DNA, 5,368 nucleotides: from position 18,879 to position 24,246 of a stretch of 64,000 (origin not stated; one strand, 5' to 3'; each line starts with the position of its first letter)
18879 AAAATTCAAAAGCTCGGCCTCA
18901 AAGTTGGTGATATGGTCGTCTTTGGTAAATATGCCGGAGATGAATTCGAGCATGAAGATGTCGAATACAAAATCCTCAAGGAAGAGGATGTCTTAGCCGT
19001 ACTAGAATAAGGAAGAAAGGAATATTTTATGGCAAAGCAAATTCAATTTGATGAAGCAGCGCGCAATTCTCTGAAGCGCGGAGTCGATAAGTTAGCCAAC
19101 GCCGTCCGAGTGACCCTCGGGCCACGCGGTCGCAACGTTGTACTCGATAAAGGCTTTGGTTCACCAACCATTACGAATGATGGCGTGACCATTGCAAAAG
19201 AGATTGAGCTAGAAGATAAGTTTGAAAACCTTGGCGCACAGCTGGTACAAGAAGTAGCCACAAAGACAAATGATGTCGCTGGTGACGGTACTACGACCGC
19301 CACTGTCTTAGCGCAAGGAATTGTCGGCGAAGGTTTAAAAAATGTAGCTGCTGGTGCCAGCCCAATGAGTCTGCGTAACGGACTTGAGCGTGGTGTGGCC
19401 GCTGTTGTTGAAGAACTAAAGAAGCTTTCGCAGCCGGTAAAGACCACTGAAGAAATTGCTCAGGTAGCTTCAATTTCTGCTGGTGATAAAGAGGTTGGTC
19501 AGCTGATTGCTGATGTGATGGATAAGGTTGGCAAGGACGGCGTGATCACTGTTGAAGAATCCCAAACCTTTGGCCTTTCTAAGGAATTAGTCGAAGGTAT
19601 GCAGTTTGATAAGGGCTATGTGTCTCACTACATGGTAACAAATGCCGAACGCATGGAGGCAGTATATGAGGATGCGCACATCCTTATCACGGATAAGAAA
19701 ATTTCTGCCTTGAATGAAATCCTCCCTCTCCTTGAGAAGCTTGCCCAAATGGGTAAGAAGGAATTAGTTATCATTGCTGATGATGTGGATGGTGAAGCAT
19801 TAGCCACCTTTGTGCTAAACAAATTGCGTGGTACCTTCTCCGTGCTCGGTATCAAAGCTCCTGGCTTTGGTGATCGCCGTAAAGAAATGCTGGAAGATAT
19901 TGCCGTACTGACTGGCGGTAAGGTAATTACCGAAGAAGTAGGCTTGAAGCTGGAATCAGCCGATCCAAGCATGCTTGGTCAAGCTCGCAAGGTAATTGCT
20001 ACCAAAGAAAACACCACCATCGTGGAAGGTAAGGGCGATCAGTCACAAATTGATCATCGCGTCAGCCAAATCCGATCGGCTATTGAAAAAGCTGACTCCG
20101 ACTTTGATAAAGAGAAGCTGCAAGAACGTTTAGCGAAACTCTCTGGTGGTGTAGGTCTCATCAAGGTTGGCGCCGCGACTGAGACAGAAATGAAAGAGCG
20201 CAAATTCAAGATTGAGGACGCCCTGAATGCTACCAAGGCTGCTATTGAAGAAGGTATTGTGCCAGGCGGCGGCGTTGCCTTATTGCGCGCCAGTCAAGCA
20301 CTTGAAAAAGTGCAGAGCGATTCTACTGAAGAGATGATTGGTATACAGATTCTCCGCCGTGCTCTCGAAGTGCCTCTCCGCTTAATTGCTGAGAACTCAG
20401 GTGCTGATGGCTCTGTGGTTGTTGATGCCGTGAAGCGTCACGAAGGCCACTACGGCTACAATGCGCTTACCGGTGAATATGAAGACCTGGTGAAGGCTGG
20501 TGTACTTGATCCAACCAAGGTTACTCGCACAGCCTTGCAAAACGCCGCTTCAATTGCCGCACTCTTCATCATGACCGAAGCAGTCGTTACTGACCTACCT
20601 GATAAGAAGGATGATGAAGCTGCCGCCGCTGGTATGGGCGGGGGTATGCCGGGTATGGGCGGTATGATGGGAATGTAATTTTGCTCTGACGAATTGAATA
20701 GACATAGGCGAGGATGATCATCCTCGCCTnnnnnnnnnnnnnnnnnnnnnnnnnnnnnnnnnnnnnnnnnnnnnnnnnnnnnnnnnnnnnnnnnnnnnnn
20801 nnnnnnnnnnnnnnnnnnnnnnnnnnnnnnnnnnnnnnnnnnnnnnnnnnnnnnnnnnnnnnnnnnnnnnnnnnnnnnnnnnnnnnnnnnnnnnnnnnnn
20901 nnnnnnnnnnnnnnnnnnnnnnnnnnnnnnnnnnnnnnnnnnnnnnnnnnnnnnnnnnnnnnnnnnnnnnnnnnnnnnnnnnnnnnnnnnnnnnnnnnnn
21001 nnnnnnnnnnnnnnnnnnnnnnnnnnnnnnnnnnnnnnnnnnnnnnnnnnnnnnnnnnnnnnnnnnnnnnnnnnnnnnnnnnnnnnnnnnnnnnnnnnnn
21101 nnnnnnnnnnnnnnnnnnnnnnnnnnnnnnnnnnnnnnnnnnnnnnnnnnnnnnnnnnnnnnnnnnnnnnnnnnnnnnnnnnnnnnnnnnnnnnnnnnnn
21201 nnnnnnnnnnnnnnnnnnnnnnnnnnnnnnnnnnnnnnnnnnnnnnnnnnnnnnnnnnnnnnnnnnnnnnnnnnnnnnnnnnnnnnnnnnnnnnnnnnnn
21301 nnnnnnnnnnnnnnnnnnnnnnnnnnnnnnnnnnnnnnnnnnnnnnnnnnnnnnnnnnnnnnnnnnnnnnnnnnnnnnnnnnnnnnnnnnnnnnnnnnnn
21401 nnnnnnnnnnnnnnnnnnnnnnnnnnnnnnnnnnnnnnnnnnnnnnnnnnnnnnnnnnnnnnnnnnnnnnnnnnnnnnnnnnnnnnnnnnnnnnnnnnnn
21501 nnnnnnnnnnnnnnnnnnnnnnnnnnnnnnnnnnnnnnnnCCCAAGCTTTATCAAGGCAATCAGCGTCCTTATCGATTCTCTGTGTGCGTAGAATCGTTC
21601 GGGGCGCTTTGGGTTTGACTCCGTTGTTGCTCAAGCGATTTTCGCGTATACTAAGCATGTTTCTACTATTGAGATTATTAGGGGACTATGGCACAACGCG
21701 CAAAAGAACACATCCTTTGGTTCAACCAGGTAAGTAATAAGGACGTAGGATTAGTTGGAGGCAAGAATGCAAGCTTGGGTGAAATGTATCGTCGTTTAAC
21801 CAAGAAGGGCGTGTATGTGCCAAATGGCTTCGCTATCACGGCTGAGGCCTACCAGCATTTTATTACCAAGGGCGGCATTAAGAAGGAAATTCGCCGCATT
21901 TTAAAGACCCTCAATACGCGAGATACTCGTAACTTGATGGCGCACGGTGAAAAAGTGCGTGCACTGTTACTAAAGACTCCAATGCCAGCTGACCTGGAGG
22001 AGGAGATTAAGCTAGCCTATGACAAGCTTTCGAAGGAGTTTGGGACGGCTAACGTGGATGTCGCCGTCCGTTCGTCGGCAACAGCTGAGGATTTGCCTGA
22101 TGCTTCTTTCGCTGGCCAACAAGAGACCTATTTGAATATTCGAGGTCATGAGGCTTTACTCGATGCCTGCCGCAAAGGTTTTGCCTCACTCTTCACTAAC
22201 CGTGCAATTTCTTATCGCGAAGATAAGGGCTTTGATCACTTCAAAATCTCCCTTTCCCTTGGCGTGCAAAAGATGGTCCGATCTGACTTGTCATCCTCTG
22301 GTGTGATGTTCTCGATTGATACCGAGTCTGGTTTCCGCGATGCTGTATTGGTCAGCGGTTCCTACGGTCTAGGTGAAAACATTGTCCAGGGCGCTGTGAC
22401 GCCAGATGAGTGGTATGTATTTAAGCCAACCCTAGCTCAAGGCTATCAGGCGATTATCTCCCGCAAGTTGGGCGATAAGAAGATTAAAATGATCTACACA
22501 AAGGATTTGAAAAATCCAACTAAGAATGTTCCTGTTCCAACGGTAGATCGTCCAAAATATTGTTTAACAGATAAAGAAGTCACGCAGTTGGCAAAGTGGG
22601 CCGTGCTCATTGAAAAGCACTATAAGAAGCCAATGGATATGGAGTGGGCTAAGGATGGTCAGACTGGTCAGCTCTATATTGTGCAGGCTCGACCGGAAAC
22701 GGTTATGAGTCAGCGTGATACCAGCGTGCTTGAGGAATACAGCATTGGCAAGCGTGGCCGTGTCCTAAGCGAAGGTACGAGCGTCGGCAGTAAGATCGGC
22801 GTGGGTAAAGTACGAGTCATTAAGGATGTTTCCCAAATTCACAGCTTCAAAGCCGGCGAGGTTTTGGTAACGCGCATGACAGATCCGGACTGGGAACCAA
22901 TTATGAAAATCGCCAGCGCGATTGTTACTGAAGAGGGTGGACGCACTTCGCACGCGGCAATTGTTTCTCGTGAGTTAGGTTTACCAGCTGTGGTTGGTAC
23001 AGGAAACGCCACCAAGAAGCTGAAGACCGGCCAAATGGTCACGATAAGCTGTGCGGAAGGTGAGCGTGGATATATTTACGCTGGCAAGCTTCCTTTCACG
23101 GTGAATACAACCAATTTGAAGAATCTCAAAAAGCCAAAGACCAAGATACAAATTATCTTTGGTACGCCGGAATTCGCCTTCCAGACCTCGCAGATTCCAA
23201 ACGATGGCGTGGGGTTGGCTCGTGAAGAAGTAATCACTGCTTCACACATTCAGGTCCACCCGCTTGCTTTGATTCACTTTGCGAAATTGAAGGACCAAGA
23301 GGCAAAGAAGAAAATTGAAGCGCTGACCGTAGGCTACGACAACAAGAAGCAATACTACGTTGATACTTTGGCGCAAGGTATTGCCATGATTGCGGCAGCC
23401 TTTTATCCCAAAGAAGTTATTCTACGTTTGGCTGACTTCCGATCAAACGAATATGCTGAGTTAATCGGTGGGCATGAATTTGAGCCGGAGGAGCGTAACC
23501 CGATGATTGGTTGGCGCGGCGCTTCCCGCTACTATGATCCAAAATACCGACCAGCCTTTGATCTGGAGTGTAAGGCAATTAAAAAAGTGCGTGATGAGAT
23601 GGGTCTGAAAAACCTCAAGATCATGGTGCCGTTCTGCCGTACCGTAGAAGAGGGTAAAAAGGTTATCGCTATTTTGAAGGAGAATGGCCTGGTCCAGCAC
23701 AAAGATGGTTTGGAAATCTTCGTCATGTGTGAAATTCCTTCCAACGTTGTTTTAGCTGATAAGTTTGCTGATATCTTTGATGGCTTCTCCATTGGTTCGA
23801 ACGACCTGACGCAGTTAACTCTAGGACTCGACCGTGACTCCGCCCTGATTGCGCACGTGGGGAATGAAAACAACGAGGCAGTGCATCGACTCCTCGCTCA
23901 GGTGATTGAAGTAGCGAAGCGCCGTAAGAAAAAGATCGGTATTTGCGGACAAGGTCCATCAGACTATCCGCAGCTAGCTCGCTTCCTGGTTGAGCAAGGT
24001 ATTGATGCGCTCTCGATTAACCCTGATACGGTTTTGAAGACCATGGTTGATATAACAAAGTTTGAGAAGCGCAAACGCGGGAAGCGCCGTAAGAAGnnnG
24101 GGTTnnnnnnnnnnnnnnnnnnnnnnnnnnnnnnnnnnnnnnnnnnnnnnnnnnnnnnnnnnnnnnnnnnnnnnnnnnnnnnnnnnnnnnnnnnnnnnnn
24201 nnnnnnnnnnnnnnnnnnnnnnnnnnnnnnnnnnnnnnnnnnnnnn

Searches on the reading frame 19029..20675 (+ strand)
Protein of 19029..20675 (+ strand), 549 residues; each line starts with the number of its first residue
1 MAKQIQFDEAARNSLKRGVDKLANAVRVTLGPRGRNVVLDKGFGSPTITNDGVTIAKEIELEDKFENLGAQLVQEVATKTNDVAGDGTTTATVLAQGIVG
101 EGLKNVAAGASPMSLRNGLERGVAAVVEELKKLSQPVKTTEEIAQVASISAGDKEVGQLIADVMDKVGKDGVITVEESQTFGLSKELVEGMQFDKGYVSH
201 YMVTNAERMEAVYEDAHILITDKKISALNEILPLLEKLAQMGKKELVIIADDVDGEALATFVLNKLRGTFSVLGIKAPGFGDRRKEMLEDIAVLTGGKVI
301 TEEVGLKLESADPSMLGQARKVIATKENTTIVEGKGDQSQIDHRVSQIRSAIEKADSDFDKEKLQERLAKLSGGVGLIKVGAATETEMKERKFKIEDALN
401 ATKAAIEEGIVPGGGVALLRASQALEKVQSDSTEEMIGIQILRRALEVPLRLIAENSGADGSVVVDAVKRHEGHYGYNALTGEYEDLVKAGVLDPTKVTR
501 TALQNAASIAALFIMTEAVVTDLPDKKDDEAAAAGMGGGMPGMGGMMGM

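Call 72: search_protein_families(library=pfam, proteins=[window:19029-20675:+], max_evalue=0.0001)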
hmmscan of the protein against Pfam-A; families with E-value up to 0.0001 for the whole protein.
window:19029-20675:+ (549 aa): 1 family
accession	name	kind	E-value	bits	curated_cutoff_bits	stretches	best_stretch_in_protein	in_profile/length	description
PF00118.29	Cpn60_TCP1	-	1.1e-79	268.8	34.3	1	22-522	1-488/490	TCP-1/cpn60 chaperonin family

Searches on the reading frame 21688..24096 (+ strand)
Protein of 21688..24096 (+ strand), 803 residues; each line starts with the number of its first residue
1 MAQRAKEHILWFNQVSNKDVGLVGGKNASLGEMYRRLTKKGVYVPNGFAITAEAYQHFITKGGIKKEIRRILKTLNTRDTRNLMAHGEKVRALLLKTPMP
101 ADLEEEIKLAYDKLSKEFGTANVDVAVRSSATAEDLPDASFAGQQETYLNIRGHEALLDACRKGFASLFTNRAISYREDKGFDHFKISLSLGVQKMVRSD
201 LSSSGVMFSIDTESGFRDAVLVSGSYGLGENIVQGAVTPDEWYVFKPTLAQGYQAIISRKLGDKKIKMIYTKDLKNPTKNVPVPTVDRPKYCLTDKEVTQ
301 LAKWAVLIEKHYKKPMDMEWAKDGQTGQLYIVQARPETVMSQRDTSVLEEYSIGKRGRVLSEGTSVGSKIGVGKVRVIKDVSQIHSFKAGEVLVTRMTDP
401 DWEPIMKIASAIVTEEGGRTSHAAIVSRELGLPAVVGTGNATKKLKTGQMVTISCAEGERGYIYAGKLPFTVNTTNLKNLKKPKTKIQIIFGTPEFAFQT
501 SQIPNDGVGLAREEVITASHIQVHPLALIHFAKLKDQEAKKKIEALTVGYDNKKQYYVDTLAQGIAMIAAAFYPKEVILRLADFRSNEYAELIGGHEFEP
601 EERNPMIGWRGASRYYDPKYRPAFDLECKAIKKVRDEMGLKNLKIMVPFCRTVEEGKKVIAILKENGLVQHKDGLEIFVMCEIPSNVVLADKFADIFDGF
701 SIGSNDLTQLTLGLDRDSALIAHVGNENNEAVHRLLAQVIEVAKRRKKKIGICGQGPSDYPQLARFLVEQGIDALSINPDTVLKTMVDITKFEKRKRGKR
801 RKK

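Call 37: search_protein_families(library=pfam, proteins=[window:21688-24096:+], max_evalue=0.0001)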
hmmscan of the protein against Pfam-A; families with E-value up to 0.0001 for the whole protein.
window:21688-24096:+ (803 aa): 3 families
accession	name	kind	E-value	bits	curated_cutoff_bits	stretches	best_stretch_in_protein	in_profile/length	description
PF01326.24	PPDK_N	-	3.9e-127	424.5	27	1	21-345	2-317/328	Pyruvate phosphate dikinase, AMP/ATP-binding domain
PF02896.24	PEP-utilizers_C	-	1.6e-57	195.4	22.8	1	482-790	17-289/293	PEP-utilising enzyme, PEP-binding domain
PF00391.29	PEP-utilizers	-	7.5e-28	96.4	23.1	1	387-458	1-72/72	PEP-utilising enzyme, mobile domain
